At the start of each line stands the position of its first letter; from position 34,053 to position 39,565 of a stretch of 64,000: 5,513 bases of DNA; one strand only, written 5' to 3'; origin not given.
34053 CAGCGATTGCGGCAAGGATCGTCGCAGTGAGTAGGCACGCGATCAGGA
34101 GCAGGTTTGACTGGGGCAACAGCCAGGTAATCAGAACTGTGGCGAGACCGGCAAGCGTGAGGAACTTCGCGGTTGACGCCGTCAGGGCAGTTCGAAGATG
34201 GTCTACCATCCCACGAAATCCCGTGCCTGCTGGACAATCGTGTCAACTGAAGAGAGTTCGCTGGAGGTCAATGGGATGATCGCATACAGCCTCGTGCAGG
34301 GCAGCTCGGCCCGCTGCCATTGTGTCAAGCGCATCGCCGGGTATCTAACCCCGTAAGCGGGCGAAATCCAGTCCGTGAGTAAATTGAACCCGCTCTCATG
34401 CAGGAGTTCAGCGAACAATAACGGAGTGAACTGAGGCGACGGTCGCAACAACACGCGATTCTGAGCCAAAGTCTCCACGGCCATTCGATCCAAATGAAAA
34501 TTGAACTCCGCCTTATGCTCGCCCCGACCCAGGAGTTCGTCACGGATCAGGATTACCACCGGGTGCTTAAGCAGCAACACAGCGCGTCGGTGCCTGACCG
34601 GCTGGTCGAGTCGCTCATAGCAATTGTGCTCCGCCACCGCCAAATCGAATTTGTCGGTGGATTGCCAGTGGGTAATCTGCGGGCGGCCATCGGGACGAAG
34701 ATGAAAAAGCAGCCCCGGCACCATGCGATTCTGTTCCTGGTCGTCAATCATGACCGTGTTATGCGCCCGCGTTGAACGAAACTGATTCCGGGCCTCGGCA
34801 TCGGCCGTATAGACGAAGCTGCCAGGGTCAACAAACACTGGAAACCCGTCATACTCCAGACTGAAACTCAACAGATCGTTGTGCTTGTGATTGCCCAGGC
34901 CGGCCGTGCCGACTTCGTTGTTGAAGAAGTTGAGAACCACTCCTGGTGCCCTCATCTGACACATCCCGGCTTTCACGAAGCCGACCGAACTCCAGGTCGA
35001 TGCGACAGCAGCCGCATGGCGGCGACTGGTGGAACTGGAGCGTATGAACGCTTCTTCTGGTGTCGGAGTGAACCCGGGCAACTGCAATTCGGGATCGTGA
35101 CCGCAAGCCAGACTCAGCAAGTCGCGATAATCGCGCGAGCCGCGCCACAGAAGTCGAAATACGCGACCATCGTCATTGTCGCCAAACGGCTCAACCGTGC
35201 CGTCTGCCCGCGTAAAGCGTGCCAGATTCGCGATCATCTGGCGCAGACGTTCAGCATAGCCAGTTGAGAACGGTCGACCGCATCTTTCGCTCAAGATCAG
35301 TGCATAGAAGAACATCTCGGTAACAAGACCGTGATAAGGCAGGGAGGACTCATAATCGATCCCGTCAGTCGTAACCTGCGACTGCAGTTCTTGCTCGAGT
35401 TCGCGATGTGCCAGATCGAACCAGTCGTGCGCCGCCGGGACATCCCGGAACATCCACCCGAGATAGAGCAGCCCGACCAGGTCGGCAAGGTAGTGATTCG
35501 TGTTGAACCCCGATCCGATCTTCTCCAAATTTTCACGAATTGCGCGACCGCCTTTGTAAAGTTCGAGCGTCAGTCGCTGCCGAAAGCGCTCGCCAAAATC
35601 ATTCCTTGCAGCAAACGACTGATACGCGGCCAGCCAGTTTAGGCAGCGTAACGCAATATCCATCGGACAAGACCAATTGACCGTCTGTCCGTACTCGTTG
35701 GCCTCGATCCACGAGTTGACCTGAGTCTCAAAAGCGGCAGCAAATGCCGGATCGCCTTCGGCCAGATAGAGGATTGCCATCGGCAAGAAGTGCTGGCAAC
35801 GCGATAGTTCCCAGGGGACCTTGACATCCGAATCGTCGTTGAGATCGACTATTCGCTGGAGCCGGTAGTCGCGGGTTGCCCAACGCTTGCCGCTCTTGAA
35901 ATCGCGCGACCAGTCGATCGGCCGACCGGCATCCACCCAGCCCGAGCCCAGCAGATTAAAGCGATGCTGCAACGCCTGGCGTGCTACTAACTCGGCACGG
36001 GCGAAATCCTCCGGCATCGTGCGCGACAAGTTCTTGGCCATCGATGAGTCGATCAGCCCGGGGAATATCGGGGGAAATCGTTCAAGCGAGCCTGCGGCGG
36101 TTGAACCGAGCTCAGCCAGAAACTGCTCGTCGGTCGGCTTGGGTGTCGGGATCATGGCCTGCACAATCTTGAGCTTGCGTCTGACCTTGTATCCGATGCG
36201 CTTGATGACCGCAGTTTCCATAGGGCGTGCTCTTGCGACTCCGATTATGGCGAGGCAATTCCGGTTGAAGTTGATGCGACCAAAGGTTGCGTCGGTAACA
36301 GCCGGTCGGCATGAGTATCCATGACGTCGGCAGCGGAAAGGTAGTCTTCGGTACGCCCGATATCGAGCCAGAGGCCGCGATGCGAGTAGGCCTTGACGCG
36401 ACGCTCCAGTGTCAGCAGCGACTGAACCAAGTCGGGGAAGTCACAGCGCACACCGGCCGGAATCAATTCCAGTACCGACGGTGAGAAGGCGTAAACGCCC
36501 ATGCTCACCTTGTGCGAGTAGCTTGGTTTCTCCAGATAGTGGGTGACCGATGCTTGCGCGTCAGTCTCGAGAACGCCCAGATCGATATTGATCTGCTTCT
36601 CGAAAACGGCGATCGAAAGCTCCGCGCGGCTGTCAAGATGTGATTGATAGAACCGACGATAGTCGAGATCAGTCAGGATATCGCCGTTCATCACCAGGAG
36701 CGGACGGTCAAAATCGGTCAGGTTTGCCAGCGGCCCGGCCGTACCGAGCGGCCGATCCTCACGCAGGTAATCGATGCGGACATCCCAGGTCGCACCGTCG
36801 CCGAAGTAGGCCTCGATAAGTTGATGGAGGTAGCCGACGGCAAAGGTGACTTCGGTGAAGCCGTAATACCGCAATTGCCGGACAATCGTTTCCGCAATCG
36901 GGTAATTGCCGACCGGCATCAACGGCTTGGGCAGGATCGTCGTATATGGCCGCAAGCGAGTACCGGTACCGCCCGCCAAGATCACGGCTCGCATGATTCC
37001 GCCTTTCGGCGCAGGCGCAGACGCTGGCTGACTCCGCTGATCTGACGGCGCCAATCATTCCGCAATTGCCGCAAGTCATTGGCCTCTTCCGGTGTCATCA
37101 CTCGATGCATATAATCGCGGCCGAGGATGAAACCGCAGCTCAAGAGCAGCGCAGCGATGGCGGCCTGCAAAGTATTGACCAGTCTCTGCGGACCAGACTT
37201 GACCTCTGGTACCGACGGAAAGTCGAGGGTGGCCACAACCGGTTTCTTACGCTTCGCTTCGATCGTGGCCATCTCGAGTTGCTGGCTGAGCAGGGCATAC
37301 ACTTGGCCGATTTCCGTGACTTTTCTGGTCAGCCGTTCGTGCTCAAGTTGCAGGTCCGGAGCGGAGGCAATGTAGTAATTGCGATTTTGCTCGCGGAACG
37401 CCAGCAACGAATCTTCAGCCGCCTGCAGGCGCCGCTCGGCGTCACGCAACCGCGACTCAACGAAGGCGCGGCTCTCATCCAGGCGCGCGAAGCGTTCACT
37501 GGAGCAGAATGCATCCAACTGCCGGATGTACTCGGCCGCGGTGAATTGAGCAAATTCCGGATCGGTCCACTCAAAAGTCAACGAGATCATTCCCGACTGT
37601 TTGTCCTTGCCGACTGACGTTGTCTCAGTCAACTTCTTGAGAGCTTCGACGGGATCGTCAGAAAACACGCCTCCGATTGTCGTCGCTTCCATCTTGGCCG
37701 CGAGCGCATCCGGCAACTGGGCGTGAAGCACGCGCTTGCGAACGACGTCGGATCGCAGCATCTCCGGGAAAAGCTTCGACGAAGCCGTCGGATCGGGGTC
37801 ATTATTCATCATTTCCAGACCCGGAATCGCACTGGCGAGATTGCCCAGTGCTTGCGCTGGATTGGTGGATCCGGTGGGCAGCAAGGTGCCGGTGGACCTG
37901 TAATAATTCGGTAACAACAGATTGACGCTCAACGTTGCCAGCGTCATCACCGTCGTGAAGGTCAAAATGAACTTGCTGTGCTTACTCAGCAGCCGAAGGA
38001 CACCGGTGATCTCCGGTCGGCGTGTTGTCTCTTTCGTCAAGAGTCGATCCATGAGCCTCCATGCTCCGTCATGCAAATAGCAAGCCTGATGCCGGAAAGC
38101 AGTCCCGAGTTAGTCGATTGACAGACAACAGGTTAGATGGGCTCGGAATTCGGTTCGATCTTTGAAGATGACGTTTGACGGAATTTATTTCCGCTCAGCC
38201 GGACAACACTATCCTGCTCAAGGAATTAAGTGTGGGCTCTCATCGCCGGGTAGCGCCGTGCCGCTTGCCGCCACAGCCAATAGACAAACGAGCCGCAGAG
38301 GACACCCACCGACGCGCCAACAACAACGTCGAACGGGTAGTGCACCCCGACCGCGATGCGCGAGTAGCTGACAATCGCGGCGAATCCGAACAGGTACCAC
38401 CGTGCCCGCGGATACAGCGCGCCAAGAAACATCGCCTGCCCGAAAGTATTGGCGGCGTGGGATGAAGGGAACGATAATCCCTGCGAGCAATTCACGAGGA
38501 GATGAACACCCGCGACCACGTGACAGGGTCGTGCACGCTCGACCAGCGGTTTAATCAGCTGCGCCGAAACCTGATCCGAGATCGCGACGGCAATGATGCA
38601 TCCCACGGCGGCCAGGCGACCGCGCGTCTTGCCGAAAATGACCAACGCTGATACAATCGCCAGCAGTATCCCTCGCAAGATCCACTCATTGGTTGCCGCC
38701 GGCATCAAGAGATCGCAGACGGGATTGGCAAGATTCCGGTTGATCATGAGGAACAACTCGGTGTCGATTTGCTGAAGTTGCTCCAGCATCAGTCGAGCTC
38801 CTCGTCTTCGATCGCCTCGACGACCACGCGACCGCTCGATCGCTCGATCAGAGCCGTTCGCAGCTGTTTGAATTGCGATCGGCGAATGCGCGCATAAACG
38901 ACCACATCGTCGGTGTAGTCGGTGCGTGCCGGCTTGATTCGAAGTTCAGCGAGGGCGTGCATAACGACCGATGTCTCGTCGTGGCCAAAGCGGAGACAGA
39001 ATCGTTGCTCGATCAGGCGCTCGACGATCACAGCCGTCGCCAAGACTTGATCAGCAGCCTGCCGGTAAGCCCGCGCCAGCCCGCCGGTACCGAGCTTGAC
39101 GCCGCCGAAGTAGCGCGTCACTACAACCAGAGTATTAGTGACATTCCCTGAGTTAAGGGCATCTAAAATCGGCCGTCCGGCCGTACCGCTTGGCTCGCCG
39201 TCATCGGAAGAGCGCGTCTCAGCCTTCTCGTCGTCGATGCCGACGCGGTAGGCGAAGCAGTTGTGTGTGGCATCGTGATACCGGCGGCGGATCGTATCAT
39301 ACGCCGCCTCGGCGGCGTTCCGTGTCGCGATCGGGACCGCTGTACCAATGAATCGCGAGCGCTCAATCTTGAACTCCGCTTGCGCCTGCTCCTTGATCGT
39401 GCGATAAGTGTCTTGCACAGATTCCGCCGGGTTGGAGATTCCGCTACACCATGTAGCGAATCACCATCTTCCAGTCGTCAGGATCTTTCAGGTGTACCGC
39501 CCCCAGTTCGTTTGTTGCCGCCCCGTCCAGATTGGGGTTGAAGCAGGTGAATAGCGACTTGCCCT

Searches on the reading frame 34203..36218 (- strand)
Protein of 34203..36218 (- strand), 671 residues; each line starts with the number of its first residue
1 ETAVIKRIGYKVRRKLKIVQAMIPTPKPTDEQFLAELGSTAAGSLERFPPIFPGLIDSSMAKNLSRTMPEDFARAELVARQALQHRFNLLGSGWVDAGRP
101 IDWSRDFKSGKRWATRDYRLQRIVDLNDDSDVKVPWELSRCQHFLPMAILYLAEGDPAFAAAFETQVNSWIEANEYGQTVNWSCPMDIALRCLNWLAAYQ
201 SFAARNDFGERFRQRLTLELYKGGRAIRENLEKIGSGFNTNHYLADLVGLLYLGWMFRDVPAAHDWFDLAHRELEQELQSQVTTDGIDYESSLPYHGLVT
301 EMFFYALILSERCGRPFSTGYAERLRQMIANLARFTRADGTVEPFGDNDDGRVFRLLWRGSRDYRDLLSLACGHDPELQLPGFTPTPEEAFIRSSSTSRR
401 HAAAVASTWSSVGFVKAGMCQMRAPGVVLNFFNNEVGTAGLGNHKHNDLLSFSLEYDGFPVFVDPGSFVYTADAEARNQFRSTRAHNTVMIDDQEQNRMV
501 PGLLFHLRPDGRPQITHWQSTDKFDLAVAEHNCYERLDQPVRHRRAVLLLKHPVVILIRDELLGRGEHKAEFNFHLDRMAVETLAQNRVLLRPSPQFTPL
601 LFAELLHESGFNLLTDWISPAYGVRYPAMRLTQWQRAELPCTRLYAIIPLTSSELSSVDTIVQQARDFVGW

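Call 79: search_protein_families(library=pfam, proteins=[window:34203-36218:-], max_evalue=0.001)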
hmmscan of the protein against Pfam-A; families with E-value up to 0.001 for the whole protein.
window:34203-36218:- (671 aa): 2 families
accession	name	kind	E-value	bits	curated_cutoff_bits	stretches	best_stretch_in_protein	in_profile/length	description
PF07940.18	Hepar_II_III_C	-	3.4e-31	109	24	1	410-627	5-216/237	Heparinase II/III-like, C-terminal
PF16889.11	Hepar_II_III_N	-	5.9e-28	98.6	22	1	76-350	58-315/340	Heparinase II/III N-terminus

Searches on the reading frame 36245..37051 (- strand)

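Call 79: search_protein_families(library=pfam, proteins=[window:36245-37051:-], max_evalue=0.001)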
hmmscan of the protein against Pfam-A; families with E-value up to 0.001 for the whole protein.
window:36245-37051:- (268 aa): 2 families
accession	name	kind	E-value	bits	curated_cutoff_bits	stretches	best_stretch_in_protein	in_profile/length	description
PF00483.29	NTP_transferase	-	3.6e-36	125.4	21.2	1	22-242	2-240/245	Nucleotidyl transferase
PF12804.13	NTP_transf_3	-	6.4e-08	33.4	27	1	22-151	1-124/160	MobA-like NTP transferase domain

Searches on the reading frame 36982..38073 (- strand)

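Call 79: search_protein_families(library=pfam, proteins=[window:36982-38073:-], max_evalue=0.001)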
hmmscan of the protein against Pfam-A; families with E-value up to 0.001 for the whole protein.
window:36982-38073:- (363 aa): 2 families
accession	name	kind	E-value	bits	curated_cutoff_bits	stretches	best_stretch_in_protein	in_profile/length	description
PF13807.11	GNVR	-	4e-05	23.9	27.7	1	243-319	4-80/82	G-rich domain on putative tyrosine kinase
PF02706.20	Wzz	-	0.00023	21.9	25.5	1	25-116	8-88/91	Chain length determinant protein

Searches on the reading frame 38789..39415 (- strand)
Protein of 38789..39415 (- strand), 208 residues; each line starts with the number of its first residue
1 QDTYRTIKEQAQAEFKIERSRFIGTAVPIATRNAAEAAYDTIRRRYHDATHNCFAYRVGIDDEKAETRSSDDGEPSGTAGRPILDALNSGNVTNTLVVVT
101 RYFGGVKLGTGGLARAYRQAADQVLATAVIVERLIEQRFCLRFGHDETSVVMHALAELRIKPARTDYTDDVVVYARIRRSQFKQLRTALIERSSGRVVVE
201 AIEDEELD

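Call 79: search_protein_families(library=pfam, proteins=[window:38789-39415:-], max_evalue=0.001)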
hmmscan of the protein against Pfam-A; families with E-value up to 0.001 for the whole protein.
window:38789-39415:- (208 aa): 2 families
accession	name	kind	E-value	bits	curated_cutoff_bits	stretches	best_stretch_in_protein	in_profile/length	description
PF01205.25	UPF0029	-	2e-38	131.1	27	1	19-125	2-107/107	Uncharacterized protein family UPF0029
PF09186.17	DUF1949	-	0.00017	21.9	23.7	1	143-196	3-56/56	Domain of unknown function (DUF1949)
